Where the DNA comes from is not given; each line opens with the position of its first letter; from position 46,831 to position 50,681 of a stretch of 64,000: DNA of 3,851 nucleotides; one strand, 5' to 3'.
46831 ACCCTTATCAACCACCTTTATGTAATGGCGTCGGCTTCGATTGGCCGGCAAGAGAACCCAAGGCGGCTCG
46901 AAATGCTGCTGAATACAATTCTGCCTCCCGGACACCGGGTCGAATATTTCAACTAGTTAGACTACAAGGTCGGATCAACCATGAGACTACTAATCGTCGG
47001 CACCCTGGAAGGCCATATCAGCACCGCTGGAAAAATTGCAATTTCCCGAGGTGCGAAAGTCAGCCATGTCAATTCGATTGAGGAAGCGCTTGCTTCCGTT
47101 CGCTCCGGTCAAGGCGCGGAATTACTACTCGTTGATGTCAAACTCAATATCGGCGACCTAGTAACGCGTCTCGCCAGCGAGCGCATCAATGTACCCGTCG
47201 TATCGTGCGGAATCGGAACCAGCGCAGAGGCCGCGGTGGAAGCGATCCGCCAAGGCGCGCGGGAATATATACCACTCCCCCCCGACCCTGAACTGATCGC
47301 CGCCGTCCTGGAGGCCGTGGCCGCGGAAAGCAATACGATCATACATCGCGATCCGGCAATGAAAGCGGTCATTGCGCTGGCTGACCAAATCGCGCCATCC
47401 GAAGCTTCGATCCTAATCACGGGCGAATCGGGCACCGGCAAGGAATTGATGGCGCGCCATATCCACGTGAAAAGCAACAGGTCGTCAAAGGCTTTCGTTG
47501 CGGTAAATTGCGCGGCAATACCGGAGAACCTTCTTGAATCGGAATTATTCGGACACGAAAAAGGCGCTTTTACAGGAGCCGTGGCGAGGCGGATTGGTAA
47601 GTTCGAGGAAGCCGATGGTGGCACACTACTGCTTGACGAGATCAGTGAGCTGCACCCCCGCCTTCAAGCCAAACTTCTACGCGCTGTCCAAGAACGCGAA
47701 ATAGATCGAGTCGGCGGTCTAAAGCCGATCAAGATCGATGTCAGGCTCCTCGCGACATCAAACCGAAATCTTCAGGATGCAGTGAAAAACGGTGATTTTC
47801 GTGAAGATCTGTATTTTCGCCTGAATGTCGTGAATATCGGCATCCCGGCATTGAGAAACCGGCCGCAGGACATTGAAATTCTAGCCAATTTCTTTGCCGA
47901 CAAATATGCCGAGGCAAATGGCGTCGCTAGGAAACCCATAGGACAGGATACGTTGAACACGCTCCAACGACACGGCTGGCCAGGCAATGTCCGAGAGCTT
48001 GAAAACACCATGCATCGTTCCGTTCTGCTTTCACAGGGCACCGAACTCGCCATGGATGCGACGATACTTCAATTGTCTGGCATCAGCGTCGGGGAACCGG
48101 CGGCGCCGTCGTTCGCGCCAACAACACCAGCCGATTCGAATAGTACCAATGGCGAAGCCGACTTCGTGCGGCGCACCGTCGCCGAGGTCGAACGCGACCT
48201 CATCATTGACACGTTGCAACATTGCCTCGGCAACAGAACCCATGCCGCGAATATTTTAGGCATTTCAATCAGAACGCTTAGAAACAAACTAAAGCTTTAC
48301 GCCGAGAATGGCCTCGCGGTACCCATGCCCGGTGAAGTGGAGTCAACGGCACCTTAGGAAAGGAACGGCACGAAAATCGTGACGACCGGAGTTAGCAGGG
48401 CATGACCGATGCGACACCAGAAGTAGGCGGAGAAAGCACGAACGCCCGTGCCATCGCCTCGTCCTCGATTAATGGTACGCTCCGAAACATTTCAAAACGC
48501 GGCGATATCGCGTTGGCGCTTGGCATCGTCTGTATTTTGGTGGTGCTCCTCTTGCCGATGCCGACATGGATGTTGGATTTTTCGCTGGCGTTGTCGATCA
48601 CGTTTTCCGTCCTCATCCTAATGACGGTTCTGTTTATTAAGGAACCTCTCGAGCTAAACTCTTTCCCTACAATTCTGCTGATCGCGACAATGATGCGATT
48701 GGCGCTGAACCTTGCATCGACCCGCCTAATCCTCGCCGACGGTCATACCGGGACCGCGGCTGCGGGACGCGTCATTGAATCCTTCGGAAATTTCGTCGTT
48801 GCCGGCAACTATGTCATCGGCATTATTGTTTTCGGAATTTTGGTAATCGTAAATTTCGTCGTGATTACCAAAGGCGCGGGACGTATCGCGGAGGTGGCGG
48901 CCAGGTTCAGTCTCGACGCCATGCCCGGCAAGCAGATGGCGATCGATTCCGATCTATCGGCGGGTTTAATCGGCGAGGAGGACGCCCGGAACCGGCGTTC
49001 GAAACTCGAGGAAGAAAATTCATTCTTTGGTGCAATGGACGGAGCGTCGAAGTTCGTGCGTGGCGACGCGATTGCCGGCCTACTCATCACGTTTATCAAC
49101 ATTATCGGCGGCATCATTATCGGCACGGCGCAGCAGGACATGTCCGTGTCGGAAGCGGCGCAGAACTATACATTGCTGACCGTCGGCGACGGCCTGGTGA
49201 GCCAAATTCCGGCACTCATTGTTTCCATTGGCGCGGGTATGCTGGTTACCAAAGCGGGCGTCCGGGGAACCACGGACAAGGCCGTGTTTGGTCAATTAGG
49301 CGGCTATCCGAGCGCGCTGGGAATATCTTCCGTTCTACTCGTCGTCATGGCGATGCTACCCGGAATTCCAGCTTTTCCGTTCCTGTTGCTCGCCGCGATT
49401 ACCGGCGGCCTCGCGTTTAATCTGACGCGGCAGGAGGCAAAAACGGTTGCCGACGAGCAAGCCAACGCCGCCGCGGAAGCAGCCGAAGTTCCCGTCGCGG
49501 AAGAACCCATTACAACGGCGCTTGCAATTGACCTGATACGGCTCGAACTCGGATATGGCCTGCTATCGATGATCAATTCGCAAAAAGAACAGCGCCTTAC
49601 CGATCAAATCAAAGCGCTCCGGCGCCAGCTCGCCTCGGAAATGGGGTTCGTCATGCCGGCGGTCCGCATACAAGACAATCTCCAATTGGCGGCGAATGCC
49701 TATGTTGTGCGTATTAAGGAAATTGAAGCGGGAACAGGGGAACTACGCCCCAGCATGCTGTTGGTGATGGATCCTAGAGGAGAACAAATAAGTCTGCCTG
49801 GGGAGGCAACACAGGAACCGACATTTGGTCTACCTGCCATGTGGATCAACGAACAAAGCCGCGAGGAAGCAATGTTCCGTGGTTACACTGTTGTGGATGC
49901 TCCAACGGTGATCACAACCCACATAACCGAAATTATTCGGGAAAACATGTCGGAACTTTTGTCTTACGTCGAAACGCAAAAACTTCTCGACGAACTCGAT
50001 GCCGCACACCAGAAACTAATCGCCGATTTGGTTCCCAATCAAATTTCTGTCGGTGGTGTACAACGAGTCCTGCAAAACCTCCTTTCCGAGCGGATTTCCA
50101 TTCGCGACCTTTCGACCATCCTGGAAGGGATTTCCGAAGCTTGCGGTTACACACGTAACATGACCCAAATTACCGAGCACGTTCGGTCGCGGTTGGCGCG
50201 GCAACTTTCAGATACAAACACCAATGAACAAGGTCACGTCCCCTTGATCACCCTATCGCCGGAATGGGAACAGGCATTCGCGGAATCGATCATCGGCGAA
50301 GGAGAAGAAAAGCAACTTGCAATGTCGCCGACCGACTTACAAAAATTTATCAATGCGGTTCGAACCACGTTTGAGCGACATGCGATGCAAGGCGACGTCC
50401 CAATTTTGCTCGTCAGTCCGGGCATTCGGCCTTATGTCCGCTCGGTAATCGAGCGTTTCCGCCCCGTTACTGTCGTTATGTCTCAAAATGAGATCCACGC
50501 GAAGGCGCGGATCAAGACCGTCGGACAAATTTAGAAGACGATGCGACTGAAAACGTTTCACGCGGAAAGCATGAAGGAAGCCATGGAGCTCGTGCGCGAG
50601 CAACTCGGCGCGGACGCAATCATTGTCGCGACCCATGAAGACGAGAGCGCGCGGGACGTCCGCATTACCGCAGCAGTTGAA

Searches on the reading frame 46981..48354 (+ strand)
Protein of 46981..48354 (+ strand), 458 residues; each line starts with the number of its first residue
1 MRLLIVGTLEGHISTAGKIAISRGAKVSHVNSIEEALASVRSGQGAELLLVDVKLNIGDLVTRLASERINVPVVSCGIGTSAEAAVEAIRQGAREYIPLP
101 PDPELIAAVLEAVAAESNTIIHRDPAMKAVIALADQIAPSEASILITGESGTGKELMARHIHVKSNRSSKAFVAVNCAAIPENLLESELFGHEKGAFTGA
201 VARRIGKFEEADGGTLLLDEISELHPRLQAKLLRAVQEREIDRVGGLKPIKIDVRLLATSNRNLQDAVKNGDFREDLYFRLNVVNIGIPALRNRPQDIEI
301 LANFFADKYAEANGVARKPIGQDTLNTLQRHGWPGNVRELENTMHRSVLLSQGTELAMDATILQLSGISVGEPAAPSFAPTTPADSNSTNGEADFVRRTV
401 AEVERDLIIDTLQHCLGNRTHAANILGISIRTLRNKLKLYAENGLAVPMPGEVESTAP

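Call 75: search_protein_families(library=ncbifam, proteins=[window:46981-48354:+], max_evalue=1e-10)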
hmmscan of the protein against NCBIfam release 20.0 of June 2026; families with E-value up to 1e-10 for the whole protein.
window:46981-48354:+ (458 aa): 25 families
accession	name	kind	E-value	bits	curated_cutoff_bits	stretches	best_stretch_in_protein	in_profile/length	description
NF050807.1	TransRegFlbDCaul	equivalog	3e-225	748.3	750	1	1-454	1-452/454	sigma-54-dependent transcriptional regulator FlbD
TIGR01817.1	nifA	equivalog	7.2e-106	355.1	528.85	1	114-439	192-526/534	nif-specific transcriptional activator NifA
TIGR01818.1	ntrC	equivalog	2.5e-104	349.6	558.6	1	23-438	21-461/463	nitrogen regulation protein NR(I)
NF008469.0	PRK11361.1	equivalog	4.1e-104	348.8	714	1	46-441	49-455/461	acetoacetate metabolism transcriptional regulator AtoC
NF041552.1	TF_PrdR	equivalog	4.1e-100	335.8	795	1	114-440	263-576/577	sigma-54 dependent transcriptional regulator PrdR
TIGR02915.1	PEP_resp_reg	equivalog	2e-97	326.9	502.6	1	115-438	136-440/445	PEP-CTERM-box response regulator transcription factor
NF003451.0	PRK05022.1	equivalog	2.9e-97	326.5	476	1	112-432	184-500/512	nitric oxide reductase transcriptional regulator NorR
NF007689.0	PRK10365.1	equivalog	3.7e-96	322.6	760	1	23-437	28-439/441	sigma-54-dependent response regulator transcription factor ZraR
NF038308.1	RNA_repair_RtcR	equivalog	4.1e-96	322.9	650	1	111-441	173-517/530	RNA repair transcriptional activator RtcR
NF041946.1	LuxO_transreg_Vib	equivalog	2.7e-85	286.9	800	1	25-441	21-461/463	quorum-sensing sigma-54 dependent transcriptional regulator LuxO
NF049963.1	RespRegFlgRCampy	domain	3.7e-85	286.3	750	1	114-362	130-378/429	fla regulon two-component system response regulator FlgR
NF008176.1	PRK10923.1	equivalog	3.8e-85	286.2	620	1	25-438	28-464/469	nitrogen regulation protein NR(I)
TIGR02329.1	propionate_PrpR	equivalog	2.5e-84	283.8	499.2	1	117-438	211-525/526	propionate catabolism operon regulatory protein PrpR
NF011958.0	PRK15429.1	equivalog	6.9e-84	282.7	830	1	109-383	370-639/692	formate hydrogenlyase transcriptional activator FlhA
NF041906.1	V4R_TF_MobR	exception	4.6e-82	276.3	999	1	123-438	237-542/544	phenol degradation transcriptional regulator MobR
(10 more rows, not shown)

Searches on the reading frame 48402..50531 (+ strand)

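Call 75: search_protein_families(library=ncbifam, proteins=[window:48402-50531:+], max_evalue=1e-10)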
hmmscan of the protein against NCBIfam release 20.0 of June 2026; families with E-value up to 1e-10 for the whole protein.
window:48402-50531:+ (710 aa): 5 families
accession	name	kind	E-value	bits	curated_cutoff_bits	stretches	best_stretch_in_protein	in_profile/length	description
TIGR01398.1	FlhA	equivalog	4.2e-271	901.1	772.1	1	35-710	3-678/678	flagellar biosynthesis protein FlhA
TIGR01399.1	hrcV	equivalog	1.2e-178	595.7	692.25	1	33-710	2-677/677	type III secretion system export apparatus subunit SctV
NF011865.0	PRK15337.1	equivalog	1.3e-156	522.8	800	1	25-709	4-685/686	EscV/YscV/HrcV family type III secretion system export apparatus protein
NF009363.0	PRK12720.1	equivalog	4.3e-146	488.1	993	1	22-710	5-671/683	EscV/YscV/HrcV family type III secretion system export apparatus protein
NF004571.0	PRK05910.1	equivalog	3.2e-79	267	670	2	42-333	16-297/584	type III secretion system protein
